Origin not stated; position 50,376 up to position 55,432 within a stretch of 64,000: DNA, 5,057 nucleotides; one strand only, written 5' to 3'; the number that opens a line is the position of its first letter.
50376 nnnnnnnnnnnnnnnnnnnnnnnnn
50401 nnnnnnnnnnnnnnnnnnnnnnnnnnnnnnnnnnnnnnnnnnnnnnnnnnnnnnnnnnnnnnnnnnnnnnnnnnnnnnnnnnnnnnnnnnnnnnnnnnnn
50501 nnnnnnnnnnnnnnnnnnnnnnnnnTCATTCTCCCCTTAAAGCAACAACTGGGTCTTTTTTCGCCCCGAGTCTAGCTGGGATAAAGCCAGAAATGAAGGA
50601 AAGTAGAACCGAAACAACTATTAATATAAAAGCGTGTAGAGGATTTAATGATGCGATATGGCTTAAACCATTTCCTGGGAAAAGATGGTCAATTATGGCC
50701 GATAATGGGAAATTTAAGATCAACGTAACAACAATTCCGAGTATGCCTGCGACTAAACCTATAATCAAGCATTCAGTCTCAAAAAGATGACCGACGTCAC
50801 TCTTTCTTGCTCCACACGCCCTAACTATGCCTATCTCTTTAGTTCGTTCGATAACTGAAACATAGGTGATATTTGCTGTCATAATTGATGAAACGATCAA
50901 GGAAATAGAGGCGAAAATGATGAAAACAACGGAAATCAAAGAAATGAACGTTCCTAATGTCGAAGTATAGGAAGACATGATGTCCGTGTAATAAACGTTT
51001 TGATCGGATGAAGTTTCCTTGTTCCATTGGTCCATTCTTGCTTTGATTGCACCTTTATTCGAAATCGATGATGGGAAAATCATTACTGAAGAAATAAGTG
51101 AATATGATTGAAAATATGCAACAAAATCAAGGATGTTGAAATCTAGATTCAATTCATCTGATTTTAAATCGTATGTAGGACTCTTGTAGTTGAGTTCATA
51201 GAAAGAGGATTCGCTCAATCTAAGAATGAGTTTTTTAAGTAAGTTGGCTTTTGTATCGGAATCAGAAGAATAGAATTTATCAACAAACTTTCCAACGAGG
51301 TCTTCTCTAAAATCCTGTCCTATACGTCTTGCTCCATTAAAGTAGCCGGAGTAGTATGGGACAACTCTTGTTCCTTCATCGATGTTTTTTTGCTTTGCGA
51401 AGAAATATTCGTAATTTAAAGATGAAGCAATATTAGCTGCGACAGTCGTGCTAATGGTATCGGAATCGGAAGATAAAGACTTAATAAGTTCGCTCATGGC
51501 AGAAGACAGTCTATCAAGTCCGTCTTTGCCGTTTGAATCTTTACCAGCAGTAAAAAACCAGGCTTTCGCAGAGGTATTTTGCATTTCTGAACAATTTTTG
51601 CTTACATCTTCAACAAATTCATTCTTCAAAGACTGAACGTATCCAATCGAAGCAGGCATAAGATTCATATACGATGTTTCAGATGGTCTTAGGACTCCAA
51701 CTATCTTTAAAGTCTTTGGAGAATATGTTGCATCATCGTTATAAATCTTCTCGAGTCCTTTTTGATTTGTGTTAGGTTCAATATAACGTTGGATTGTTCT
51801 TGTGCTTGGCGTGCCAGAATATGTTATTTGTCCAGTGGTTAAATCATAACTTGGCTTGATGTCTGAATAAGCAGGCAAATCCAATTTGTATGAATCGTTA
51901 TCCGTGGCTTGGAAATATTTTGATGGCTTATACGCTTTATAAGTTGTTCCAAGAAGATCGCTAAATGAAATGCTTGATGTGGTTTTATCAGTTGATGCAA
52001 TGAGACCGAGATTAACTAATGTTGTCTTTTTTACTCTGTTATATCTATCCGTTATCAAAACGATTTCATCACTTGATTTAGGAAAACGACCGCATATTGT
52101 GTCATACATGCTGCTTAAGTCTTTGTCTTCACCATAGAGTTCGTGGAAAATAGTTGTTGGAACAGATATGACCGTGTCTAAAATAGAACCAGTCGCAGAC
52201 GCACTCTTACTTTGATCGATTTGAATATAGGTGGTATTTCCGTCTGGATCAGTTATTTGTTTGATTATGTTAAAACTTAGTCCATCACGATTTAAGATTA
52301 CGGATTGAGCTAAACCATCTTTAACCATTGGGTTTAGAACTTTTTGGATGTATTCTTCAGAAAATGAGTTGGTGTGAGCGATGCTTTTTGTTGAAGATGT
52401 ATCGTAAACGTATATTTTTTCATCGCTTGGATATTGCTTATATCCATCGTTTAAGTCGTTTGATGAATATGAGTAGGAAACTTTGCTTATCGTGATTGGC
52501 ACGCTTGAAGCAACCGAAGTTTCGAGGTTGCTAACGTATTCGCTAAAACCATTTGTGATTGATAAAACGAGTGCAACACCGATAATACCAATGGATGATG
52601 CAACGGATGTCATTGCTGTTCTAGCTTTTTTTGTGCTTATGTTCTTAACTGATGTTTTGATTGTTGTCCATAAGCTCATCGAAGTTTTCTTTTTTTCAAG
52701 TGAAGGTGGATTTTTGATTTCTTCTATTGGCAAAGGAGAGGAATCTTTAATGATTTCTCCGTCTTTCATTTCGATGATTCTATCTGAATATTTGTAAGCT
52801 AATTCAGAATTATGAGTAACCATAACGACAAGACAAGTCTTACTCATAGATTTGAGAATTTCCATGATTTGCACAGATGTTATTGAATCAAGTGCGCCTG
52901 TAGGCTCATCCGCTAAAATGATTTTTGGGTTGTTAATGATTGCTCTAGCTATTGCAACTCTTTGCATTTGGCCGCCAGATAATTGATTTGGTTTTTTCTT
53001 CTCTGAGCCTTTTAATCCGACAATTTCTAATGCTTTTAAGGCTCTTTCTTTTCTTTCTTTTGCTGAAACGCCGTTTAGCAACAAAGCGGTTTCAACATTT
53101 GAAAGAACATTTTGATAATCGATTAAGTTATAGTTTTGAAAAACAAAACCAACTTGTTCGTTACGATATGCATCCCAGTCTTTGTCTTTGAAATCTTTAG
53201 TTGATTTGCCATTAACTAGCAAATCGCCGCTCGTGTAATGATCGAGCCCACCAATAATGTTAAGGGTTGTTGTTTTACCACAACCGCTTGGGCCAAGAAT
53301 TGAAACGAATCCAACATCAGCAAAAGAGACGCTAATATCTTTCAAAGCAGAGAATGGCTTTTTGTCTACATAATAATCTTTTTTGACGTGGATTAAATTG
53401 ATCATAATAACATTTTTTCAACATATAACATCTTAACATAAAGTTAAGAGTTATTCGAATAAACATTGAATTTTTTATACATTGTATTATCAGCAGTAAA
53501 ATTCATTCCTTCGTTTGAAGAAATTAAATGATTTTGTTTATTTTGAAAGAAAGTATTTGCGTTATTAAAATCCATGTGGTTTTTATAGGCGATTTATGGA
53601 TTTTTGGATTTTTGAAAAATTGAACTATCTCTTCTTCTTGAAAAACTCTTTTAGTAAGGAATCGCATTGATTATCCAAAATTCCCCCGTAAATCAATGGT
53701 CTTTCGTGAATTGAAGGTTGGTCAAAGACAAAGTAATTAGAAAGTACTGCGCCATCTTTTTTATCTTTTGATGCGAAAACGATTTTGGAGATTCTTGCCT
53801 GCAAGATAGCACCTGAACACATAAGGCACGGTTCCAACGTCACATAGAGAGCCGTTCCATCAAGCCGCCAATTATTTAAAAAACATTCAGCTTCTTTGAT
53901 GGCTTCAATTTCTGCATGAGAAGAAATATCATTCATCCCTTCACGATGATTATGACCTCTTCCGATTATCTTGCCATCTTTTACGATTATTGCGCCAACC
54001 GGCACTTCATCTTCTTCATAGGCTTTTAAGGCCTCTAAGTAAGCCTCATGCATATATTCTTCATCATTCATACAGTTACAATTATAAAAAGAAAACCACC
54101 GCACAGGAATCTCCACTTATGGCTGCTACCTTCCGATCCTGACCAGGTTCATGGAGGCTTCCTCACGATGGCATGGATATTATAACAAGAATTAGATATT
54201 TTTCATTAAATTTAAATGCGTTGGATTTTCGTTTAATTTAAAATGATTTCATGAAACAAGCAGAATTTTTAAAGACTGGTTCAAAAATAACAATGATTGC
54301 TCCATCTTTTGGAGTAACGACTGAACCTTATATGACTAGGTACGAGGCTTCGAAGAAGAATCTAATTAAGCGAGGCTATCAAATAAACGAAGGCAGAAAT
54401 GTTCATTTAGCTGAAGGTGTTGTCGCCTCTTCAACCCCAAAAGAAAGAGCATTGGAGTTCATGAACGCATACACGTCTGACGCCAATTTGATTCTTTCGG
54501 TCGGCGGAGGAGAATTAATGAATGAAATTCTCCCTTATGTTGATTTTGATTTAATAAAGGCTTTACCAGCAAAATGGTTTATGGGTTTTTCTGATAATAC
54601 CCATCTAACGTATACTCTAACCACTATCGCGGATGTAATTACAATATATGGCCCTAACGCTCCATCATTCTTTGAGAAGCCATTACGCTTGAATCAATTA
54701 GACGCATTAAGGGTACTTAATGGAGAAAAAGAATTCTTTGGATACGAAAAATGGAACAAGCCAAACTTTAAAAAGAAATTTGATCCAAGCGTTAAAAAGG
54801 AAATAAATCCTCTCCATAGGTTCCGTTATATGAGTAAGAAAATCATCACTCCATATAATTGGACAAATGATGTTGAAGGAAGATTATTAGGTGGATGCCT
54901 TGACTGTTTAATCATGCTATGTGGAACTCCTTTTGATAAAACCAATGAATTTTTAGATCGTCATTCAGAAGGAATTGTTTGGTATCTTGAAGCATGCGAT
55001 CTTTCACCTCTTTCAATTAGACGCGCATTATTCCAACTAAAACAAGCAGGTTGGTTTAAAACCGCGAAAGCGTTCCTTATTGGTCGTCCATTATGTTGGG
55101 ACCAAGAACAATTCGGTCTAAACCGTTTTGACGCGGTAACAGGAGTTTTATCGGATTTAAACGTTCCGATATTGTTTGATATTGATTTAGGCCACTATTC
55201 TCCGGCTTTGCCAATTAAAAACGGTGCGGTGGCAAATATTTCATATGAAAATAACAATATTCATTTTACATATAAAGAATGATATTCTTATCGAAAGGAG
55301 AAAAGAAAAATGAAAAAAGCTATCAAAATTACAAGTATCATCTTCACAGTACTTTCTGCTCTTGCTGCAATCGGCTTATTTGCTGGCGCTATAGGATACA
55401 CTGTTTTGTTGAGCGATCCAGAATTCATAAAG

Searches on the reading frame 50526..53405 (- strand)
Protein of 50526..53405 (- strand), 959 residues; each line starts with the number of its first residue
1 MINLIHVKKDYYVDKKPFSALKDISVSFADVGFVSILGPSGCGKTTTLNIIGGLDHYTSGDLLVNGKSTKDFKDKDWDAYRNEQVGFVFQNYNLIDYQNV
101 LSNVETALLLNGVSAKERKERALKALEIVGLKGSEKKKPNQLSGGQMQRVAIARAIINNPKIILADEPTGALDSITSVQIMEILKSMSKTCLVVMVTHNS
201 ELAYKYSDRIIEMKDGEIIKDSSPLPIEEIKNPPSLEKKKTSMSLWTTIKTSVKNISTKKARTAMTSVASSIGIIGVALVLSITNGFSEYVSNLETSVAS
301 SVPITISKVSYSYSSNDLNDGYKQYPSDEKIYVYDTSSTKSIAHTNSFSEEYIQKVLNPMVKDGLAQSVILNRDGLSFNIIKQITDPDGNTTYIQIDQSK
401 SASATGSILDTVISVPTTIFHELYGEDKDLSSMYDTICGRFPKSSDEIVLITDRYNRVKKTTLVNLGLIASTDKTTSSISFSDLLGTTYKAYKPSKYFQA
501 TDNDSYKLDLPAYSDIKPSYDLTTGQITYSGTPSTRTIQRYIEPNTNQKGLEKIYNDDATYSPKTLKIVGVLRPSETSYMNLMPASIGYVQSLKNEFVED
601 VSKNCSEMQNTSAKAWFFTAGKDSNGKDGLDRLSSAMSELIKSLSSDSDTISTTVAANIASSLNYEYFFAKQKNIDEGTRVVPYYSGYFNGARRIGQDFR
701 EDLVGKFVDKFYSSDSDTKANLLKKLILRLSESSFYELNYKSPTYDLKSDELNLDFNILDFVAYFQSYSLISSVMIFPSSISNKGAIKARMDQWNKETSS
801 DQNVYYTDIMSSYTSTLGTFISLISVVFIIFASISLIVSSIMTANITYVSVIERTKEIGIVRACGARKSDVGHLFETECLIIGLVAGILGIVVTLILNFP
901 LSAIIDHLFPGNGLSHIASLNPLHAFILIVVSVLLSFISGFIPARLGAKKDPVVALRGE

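Call 73: search_protein_families(library=pfam, proteins=[window:50526-53405:-], max_evalue=0.00001)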
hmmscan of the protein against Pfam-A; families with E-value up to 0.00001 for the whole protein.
window:50526-53405:- (959 aa): 2 families
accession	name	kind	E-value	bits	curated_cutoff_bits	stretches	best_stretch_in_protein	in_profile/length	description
PF00005.33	ABC_tran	-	6e-31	108.3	25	1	21-169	1-136/137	ABC transporter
PF02687.27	FtsX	-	2e-15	57.3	25.5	1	829-952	1-120/120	FtsX-like permease C-terminal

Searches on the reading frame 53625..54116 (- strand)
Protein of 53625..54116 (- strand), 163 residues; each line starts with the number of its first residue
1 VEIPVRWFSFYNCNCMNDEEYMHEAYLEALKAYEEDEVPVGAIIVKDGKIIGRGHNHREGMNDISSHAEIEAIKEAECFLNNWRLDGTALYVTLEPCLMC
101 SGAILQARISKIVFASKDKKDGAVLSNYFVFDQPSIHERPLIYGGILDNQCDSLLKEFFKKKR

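Call 73: search_protein_families(library=pfam, proteins=[window:53625-54116:-], max_evalue=0.00001)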
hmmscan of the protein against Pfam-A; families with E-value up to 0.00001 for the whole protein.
window:53625-54116:- (163 aa): 2 families
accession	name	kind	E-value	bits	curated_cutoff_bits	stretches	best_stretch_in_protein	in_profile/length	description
PF14437.12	MafB19-deam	-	4.3e-38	130.8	27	1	16-163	1-142/142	MafB19-like deaminase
PF00383.29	dCMP_cyt_deam_1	-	2.4e-29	101.6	25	1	17-115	3-101/102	Cytidine and deoxycytidylate deaminase zinc-binding region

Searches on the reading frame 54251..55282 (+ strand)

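Call 73: search_protein_families(library=pfam, proteins=[window:54251-55282:+], max_evalue=0.00001)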
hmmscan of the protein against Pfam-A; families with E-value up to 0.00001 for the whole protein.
window:54251-55282:+ (343 aa): 2 families
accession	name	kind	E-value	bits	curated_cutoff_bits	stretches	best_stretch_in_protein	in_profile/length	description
PF02016.21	Peptidase_S66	-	5.4e-25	88.3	25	1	13-134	1-121/121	LD-carboxypeptidase N-terminal domain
PF17676.7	Peptidase_S66C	-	2e-22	80.5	23.7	1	209-330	1-120/120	LD-carboxypeptidase C-terminal domain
